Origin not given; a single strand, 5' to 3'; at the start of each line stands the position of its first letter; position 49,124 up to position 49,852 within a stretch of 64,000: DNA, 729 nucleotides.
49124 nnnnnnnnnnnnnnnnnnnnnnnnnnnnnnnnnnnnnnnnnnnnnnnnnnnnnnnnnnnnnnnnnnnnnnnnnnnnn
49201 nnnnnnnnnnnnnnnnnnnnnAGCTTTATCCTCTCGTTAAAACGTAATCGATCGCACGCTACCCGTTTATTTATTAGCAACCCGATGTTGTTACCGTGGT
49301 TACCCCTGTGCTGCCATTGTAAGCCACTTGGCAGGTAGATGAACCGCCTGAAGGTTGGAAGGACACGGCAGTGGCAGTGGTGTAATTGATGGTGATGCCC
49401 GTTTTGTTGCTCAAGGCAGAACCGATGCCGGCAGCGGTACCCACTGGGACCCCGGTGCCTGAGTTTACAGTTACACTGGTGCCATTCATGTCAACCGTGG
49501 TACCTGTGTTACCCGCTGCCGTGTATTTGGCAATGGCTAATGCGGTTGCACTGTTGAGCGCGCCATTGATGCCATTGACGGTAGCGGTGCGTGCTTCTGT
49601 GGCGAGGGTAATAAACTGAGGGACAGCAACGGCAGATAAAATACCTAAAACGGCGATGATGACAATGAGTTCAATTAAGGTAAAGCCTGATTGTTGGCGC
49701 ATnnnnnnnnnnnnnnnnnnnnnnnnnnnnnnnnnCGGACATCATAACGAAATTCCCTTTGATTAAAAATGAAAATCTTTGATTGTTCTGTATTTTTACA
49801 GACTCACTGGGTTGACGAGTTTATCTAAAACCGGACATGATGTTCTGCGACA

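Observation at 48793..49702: Tandem duplicated major pilin genes (about 10 substitutions in 142 aa), convergent with the minor-pilin operon and with no spacer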

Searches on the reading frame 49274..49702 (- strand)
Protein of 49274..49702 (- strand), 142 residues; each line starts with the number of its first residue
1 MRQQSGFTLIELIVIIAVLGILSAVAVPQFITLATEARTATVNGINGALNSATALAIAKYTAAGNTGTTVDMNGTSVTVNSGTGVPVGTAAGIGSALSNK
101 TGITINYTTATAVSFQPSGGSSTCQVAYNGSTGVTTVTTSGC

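Call 6: search_protein_families(library=ncbifam, proteins=[window:49274-49702:-], max_evalue=0.01)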
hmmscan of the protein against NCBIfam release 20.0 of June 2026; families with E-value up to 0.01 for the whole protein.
window:49274-49702:- (142 aa): 8 families
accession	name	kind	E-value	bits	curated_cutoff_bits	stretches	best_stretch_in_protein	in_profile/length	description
NF007862.0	PRK10574.1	equivalog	1.1e-07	32.1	138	1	1-34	1-34/145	prepilin peptidase-dependent pilin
TIGR01710.1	typeII_sec_gspG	equivalog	1.4e-07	31.6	88.85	1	5-50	1-46/134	type II secretion system major pseudopilin GspG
NF041775.1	typeIV_PilA_Myxo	equivalog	3e-07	30.6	400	1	4-38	10-44/214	type IV pilin protein PilA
TIGR01708.2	typeII_sec_gspH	equivalog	1.1e-05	25.5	80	1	4-34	1-31/169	type II secretion system minor pseudopilin GspH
TIGR02532.1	IV_pilin_GFxxxE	domain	1.9e-05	24.3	16.3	1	4-27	1-24/24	prepilin-type N-terminal cleavage/methylation domain-containing protein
TIGR02596.1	TIGR02596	subfamily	0.00048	20.3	70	1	7-58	1-53/196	Verru_Chthon cassette protein D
NF040999.1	pilin_ComGC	equivalog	0.00073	19.7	75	1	4-35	1-32/84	competence type IV pilus major pilin ComGC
NF007800.0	PRK10506.1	equivalog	0.00092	19.1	158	1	1-30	5-34/163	prepilin peptidase-dependent protein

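Call 7: search_protein_families(library=pfam, proteins=[window:49274-49702:-], max_evalue=0.01)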
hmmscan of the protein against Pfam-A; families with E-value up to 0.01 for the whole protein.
window:49274-49702:- (142 aa): 1 family
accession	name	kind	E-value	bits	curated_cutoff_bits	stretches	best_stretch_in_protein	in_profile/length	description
PF07963.17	N_methyl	-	1.5e-08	34.3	21.2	1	1-26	1-26/27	Prokaryotic N-terminal methylation motif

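Call 9: find_homologous_proteins(query=window:49274-49702:-, max_evalue=0.001)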
Query window:49274-49702:- (142 aa): 252 proteins with E <= 0.001 among 925 candidates; the best 120 are listed.
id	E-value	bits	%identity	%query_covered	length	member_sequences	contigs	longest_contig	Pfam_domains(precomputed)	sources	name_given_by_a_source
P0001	6.1e-76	270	100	100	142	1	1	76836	PF07963.18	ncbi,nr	ncbi:MAG: prepilin-type N-terminal cleavage/methylation domain-containing protein [Gammaproteobacter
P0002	2.8e-58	213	79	100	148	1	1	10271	PF07963.18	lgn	-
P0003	9.7e-49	182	67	90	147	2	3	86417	PF07963.18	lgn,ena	-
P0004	2.2e-42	162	64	98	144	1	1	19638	PF07963.18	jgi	jgi:MSHA pilin protein MshA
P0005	3.1e-42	161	61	99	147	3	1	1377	PF07963.18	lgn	-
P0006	4.4e-42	161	56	89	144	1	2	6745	PF07963.18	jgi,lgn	jgi:MSHA pilin protein MshA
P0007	3.3e-41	158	62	99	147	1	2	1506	PF07963.18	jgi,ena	-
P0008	3.9e-41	158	61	99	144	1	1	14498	PF07963.18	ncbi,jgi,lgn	-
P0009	4.9e-41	157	62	99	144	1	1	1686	PF07963.18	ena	-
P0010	5.6e-41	157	59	100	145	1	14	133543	PF07963.18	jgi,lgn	-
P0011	2.6e-40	155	56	91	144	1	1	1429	PF07963.18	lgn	-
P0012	5.0e-40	154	57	91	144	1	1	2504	PF07963.18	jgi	jgi:MSHA pilin protein MshA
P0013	1.3e-39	153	59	99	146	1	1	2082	PF07963.18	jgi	jgi:MSHA pilin protein MshA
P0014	4.7e-39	151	56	91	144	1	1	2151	PF07963.18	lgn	-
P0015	5.2e-39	151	58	100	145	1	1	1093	PF07963.18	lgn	-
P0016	5.7e-39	151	58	99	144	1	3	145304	PF07963.18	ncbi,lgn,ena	-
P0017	8.2e-39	150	56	91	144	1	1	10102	PF07963.18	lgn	-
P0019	1.4e-37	146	56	99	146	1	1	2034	PF07963.18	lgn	-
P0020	5.6e-36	141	54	91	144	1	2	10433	PF07963.18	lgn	-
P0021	9.9e-36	140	58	100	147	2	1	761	PF07963.18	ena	-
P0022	1.3e-35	140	54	100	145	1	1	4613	PF07963.18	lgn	-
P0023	2.5e-35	139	56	100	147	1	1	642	PF07963.18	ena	-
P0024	3.5e-35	138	56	100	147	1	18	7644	PF07963.18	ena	-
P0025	5.8e-35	138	55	99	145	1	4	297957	PF07963.18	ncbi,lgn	-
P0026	8.7e-35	137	55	100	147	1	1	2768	PF07963.18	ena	-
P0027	2.7e-34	136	54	89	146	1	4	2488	PF07963.18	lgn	-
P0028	9.1e-34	134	50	91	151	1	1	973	PF07963.18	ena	-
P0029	1.5e-33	133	53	100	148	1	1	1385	PF07963.18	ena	-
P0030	2.2e-33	133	56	99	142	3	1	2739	PF07963.18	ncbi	-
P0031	1.9e-32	130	55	99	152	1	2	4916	PF07963.18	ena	-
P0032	4.9e-29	119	46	96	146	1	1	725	PF07963.18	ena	-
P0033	1.3e-28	117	52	99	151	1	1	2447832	PF07963.18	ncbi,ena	-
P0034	1.8e-28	117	51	99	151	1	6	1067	PF07963.18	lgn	-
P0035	1.8e-28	117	50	100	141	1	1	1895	PF07963.18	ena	-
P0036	1.3e-25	108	49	98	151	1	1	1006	PF07963.18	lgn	-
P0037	7.6e-25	105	47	99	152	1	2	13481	PF07963.18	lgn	-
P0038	8.9e-25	105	48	98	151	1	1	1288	PF07963.18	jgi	jgi:MSHA pilin protein MshA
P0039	3.7e-24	103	49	100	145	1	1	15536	PF07963.18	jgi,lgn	-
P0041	1.8e-23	101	45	99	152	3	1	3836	PF07963.18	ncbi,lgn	-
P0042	2.9e-23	100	48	100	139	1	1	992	PF07963.18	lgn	-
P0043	6.5e-23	99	49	97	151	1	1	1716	PF07963.18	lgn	-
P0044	8.2e-23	99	45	100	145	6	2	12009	PF07963.18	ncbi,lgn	-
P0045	1.5e-22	98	43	99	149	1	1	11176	PF07963.18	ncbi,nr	ncbi:MAG: prepilin-type N-terminal cleavage/methylation domain-containing protein [Sulfuricellaceae 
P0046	2.1e-22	97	45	100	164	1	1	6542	PF07963.18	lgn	-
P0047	6.0e-22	96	46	100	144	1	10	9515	PF07963.18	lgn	-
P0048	1.9e-21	94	44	100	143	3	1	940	PF07963.18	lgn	-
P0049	3.1e-21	93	45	96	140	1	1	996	PF07963.18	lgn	-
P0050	6.3e-21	92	43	100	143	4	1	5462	PF07963.18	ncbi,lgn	-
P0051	7.4e-21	92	46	99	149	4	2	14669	PF07963.18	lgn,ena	-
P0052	8.7e-21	92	47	93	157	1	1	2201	PF07963.18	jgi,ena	jgi:MSHA pilin protein MshA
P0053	2.8e-20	90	41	100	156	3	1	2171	PF07963.18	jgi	-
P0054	4.4e-20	90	45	98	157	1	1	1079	PF07963.18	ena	-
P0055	6.9e-20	89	45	97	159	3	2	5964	PF07963.18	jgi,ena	-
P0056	2.1e-19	88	42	98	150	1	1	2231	PF07963.18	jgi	jgi:MSHA pilin protein MshA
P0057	2.2e-19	87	45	99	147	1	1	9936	PF07963.18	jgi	jgi:MSHA pilin protein MshA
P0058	2.4e-19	87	45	89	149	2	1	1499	PF07963.18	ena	-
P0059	2.8e-19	87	54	58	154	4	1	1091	PF07963.18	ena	-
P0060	3.4e-19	87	42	100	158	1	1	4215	PF07963.18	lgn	-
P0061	4.7e-19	86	49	78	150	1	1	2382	PF07963.18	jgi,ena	-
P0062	3.2e-18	84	42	91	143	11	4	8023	PF07963.18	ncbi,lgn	-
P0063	3.9e-18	83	41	100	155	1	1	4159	PF07963.18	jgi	jgi:MSHA pilin protein MshA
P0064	4.8e-18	83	41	98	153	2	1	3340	PF07963.18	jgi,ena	-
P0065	9.0e-18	82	43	99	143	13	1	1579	PF07963.18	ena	-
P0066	2.4e-17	81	41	97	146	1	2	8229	PF07963.18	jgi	jgi:MSHA pilin protein MshA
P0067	2.4e-17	81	42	97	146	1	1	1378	PF07963.18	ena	-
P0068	3.2e-17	80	41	97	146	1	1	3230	PF07963.18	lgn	-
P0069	3.8e-17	80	42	97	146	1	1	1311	PF07963.18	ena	-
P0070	4.6e-17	80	50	68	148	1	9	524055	PF07963.18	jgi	jgi:MSHA pilin protein MshA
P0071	4.8e-17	80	41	98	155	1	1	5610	PF07963.18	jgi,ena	-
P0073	7.6e-17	79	40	99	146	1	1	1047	PF07963.18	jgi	-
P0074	8.2e-17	79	41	99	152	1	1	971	PF07963.18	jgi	jgi:MSHA pilin protein MshA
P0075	1.3e-16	79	45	100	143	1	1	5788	PF07963.18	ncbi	-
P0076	3.4e-16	77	41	99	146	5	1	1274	PF07963.18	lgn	-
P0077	3.9e-16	77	40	95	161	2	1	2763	PF07963.18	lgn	-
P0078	1.5e-15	75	41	99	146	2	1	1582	PF07963.18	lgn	-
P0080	4.4e-15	74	49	64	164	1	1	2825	PF07963.18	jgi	jgi:prepilin-type N-terminal cleavage/methylation domain-containing protein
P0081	5.0e-15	73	40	99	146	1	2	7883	PF07963.18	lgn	-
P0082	8.6e-15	73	42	93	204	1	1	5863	PF07963.18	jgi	jgi:MSHA pilin protein MshA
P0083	9.0e-15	73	40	99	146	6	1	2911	PF07963.18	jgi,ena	-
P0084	1.0e-14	72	45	74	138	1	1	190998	PF07963.18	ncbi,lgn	-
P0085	1.1e-14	72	38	99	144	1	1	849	PF07963.18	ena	-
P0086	2.0e-14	71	45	68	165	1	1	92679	PF07963.18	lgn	-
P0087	5.9e-14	70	38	100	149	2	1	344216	PF07963.18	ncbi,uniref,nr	ncbi:pilin [Parathalassolituus penaei]|uniref:Type II secretion system protein n=1 Tax=Parathalassol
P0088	6.2e-14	70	34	100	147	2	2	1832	PF07963.18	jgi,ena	-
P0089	8.3e-14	69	38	99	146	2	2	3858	PF07963.18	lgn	-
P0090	8.6e-14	69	36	100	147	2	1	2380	PF07963.18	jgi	-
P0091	1.1e-13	69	53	63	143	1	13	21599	PF07963.18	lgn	-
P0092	1.1e-13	69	38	100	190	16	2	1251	PF07963.18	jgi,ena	-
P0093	2.0e-13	68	36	100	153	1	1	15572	PF07963.18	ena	-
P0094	2.1e-13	68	37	98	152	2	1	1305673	PF07963.18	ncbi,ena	-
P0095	2.5e-13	68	51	64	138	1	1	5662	PF07963.18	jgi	jgi:MSHA pilin protein MshA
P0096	3.4e-13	67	35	100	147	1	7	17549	PF07963.18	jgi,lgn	jgi:MSHA pilin protein MshA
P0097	2.4e-12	65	46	82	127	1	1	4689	PF07963.18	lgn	-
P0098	3.7e-12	64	41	99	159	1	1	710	PF07963.18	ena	-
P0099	4.9e-12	64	48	61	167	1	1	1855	PF07963.18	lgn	-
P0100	5.1e-12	64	48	56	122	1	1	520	PF07963.18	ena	-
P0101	9.8e-12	63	51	54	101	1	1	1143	PF07963.18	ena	-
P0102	1.0e-11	63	55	37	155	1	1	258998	PF07963.18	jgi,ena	-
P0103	1.1e-11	63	39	92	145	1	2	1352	PF07963.18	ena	-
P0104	1.2e-11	63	46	65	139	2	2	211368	PF07963.18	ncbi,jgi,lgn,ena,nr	ncbi:MAG: prepilin-type cleavage/methylation domain-containing protein [Desulfuromonas sp.]|nr:MAG: 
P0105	1.3e-11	62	43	74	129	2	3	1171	PF07963.18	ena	-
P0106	1.5e-11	62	41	65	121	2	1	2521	PF07963.18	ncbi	ncbi:MAG: prepilin-type N-terminal cleavage/methylation domain-containing protein [Deltaproteobacter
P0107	1.5e-11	62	45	76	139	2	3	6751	PF07963.18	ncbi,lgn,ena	-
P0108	2.8e-11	61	44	54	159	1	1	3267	PF07963.18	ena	-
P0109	3.4e-11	61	44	73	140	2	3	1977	PF07963.18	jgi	jgi:MSHA pilin protein MshA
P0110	5.4e-11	60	52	51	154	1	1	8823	PF07963.18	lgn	-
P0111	5.6e-11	60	56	45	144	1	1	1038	PF07963.18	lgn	-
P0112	6.0e-11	60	49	61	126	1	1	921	PF07963.18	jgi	jgi:MSHA pilin protein MshA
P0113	6.8e-11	60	61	39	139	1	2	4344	PF07963.18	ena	-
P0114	6.9e-11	60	61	39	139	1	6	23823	PF07963.18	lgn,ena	-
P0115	6.9e-11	60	53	51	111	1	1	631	PF07963.18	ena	-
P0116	7.1e-11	60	38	86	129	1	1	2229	PF07963.18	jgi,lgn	-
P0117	7.7e-11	60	51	53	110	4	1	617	PF07963.18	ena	-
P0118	8.3e-11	60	52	41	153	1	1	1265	PF07963.18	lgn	-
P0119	8.4e-11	60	44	60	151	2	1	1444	PF07963.18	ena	-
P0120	1.0e-10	59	56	44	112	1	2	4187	PF07963.18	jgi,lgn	jgi:MSHA pilin protein MshA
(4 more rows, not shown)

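Call 11: find_encoding_contigs(protein=P0001, flank=3000, max_places=4)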
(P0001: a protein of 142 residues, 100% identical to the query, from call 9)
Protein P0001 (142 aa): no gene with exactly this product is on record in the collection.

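Call 12: find_encoding_contigs(protein=P0002, flank=6000, max_places=4)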
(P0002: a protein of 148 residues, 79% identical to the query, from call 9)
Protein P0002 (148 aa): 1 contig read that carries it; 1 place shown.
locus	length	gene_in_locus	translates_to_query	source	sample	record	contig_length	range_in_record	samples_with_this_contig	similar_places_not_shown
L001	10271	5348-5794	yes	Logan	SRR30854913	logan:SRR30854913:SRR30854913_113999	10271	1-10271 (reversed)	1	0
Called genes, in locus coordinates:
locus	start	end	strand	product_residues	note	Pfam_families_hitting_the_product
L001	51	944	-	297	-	PF00483:NTP_transferase, PF12804:NTP_transf_3 (weak)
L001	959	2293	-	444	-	PF02558:ApbA (faint), PF03721:UDPG_MGDP_dh_N, PF00984:UDPG_MGDP_dh, PF03720:UDPG_MGDP_dh_C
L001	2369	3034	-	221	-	-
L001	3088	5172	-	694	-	-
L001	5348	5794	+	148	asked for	PF07963:N_methyl (weak)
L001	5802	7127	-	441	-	PF13606:Ank_3 (faint), PF00023:Ank (faint), PF12796:Ank_2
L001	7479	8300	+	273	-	PF00970:FAD_binding_6, PF00175:NAD_binding_1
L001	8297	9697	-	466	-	PF00023:Ank (faint), PF12796:Ank_2, PF13637:Ank_4 (faint), PF13857:Ank_5 (faint), PF13606:Ank_3 (faint)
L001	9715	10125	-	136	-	-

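Call 13: find_encoding_contigs(protein=P0003, flank=6000, max_places=4)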
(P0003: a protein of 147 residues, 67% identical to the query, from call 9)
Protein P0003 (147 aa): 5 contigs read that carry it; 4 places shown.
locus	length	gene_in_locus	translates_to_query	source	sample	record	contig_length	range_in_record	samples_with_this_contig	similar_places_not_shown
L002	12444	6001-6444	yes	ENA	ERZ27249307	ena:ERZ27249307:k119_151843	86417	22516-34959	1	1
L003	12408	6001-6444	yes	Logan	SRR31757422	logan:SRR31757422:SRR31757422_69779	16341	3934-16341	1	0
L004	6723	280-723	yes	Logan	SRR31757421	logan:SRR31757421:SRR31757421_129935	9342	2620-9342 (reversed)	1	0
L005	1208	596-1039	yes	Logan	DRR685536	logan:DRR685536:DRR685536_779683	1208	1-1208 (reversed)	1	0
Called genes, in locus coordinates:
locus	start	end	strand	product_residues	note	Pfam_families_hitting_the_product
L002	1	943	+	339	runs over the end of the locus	PF01479:S4, PF00849:PseudoU_synth_2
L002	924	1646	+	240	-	PF02578:Cu-oxidase_4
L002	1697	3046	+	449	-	PF00089:Trypsin, PF13365:Trypsin_2, PF00595:PDZ, PF13180:PDZ_2, PF17820:PDZ_6, PF13180:PDZ_2, PF00595:PDZ (weak), PF17820:PDZ_6, +1 more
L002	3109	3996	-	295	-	PF00483:NTP_transferase, PF12804:NTP_transf_3 (faint)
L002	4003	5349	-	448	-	PF02558:ApbA (weak), PF03721:UDPG_MGDP_dh_N, PF00984:UDPG_MGDP_dh, PF03720:UDPG_MGDP_dh_C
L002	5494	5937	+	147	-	-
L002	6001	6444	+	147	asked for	PF07963:N_methyl (weak)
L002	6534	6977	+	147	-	-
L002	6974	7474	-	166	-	-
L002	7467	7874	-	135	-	PF07963:N_methyl (weak)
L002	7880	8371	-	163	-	-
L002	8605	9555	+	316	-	-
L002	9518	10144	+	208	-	-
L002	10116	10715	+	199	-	-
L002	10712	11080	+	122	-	-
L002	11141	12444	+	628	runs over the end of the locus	-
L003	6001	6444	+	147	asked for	PF07963:N_methyl (weak)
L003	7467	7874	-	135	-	PF07963:N_methyl (weak)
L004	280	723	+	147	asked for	PF07963:N_methyl (weak)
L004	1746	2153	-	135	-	PF07963:N_methyl (weak)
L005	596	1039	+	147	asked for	PF07963:N_methyl (weak)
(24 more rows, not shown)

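Call 21: find_encoding_contigs(protein=P0010, flank=5000, max_places=2)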
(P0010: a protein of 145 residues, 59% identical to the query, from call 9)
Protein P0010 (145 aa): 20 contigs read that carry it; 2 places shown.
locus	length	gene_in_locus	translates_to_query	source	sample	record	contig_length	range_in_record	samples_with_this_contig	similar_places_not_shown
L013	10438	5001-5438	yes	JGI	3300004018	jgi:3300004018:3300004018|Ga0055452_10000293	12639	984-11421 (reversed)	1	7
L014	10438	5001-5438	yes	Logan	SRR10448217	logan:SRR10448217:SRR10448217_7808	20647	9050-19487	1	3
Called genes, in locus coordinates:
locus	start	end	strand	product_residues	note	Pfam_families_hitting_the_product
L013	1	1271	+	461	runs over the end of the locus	PF24575:TPR_Slam (faint), PF00515:TPR_1 (faint), PF07719:TPR_2 (faint), PF14559:TPR_19, PF13428:TPR_14 (weak), PF13432:TPR_16 (weak), PF14559:TPR_19, PF13432:TPR_16 (weak), +1 more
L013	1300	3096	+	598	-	PF05157:MshEN, PF00437:T2SSE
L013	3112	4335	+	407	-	PF28597:T2SSF_N, PF00482:T2SSF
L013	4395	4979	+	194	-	PF07963:N_methyl (weak)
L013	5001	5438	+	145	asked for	PF07963:N_methyl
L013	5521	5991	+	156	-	PF07963:N_methyl (weak)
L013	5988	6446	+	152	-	PF07963:N_methyl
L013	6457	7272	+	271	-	PF07963:N_methyl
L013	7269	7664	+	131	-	-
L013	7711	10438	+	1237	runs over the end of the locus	?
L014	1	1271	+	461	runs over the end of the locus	PF24575:TPR_Slam (faint), PF00515:TPR_1 (faint), PF07719:TPR_2 (faint), PF14559:TPR_19, PF13428:TPR_14 (weak), PF13432:TPR_16 (weak), PF14559:TPR_19, PF13432:TPR_16 (weak), +1 more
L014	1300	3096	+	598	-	PF05157:MshEN, PF00437:T2SSE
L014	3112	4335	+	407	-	PF28597:T2SSF_N, PF00482:T2SSF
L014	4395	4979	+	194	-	PF07963:N_methyl (weak)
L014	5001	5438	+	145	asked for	PF07963:N_methyl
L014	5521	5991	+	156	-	PF07963:N_methyl (weak)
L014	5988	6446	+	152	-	PF07963:N_methyl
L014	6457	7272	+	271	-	PF07963:N_methyl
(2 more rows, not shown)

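Call 22: find_encoding_contigs(protein=P0016, flank=5000, max_places=2)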
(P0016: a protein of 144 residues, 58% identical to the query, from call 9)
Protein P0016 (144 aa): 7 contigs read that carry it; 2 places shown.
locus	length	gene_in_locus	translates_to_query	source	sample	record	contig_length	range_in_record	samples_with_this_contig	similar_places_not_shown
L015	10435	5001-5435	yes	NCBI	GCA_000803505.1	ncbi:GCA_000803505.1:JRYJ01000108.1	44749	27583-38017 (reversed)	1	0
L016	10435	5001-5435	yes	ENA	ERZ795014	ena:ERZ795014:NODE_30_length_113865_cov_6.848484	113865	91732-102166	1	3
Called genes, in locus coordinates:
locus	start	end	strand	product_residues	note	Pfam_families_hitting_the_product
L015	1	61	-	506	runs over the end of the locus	PF11794:HpaB_N, PF03241:HpaB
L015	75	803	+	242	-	-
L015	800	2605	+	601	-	PF05157:MshEN, PF00437:T2SSE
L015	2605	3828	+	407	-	PF28597:T2SSF_N, PF00482:T2SSF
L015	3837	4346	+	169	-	PF07963:N_methyl (weak)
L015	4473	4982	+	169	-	PF07963:N_methyl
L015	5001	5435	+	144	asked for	PF07963:N_methyl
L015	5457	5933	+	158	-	PF07963:N_methyl (weak)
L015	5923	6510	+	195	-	PF07963:N_methyl (weak)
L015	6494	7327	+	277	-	PF07963:N_methyl (faint)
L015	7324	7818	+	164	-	-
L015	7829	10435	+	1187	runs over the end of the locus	PF06119:NIDO (faint), PF20419:DUF6701, PF28247:DUF6701_3rd, PF28238:DUF6701_4th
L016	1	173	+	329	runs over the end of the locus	PF01210:NAD_Gly3P_dh_N, PF07479:NAD_Gly3P_dh_C, PF20618:GPD_NAD_C_bact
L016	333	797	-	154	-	PF00588:SpoU_methylase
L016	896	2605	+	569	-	PF05157:MshEN, PF25199:nSTAND_NTPase5 (faint), PF00437:T2SSE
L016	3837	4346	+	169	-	PF07963:N_methyl (weak)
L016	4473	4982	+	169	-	PF07963:N_methyl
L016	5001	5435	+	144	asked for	PF07963:N_methyl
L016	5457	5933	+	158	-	PF07963:N_methyl (weak)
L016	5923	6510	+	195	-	PF07963:N_methyl (weak)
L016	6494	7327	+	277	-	PF07963:N_methyl (faint)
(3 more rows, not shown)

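Call 23: find_encoding_contigs(protein=P0004, flank=5000, max_places=2)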
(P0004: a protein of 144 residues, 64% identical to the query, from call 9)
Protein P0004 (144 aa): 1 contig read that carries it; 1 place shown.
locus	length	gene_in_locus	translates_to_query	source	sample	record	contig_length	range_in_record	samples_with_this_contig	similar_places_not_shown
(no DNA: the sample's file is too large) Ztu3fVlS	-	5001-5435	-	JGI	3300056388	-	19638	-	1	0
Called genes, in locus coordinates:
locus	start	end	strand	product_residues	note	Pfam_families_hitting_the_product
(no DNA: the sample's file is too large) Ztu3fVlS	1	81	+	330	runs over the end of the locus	PF01210:NAD_Gly3P_dh_N, PF07479:NAD_Gly3P_dh_C, PF20618:GPD_NAD_C_bact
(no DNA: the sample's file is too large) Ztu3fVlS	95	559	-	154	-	PF00588:SpoU_methylase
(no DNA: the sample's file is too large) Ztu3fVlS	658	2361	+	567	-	PF05157:MshEN, PF00437:T2SSE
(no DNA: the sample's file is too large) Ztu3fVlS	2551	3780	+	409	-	PF28597:T2SSF_N, PF00482:T2SSF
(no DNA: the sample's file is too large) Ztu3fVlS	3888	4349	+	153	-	-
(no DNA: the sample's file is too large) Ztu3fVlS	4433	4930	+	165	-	PF07963:N_methyl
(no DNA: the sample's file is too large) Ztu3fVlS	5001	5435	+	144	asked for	PF07963:N_methyl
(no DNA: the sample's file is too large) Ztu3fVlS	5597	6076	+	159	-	PF12019:GspH (weak)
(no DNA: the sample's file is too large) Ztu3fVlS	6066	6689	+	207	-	-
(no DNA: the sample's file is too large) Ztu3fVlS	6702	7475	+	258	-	?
